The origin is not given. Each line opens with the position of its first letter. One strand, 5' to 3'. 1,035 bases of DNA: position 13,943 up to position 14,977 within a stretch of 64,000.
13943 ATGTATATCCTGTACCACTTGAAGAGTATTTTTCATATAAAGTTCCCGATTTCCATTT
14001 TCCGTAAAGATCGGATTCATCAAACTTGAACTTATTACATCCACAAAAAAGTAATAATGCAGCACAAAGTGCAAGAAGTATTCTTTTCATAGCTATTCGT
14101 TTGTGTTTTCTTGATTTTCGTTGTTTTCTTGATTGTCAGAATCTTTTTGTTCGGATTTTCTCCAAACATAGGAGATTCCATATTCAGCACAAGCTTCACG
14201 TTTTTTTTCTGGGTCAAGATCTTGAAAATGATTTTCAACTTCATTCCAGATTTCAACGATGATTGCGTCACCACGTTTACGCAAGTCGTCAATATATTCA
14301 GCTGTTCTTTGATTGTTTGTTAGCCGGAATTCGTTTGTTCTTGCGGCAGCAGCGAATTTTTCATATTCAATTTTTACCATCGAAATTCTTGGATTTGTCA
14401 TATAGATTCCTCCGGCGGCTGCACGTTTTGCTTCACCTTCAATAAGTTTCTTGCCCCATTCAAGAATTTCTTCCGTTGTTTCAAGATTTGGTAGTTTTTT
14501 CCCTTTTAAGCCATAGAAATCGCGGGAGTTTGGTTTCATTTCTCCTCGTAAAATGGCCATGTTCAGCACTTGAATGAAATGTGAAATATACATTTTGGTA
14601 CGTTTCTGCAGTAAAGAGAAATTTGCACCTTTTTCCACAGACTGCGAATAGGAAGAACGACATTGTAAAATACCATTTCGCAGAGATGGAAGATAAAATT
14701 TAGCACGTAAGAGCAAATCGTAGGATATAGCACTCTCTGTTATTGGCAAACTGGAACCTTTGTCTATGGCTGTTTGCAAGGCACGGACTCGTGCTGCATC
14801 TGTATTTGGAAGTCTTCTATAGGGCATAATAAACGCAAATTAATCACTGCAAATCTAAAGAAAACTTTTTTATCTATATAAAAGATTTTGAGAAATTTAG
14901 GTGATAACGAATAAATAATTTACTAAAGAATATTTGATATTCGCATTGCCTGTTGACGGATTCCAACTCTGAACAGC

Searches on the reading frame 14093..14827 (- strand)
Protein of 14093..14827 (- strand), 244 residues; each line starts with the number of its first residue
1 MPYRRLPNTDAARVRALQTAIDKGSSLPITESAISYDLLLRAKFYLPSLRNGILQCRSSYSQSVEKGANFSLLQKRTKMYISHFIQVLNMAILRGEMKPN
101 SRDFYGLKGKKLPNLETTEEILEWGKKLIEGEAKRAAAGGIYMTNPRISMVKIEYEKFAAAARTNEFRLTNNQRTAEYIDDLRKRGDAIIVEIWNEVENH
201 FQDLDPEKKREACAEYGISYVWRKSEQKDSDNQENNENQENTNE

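Call 7: search_protein_families(library=ncbifam, proteins=[window:14093-14827:-], max_evalue=0.0001)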
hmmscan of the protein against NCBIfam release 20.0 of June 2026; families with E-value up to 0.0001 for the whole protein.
window:14093-14827:- (244 aa): 0 families

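Call 19: search_protein_families(library=pfam, proteins=[window:14093-14827:-], max_evalue=0.01)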
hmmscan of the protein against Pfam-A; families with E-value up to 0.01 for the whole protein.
window:14093-14827:- (244 aa): 0 families

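Call 46: search_protein_families(library=pfam, proteins=[window:14093-14827:-], max_evalue=1)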
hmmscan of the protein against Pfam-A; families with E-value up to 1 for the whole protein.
window:14093-14827:- (244 aa): 2 families
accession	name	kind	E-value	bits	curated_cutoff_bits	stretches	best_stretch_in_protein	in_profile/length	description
PF13102.12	Phage_int_SAM_5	-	0.054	14.3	22.3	0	32-101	44-92/98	Phage integrase SAM-like domain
PF22284.1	DUF6961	-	0.057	14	27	1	176-205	25-54/58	Family of unknown function (DUF6961)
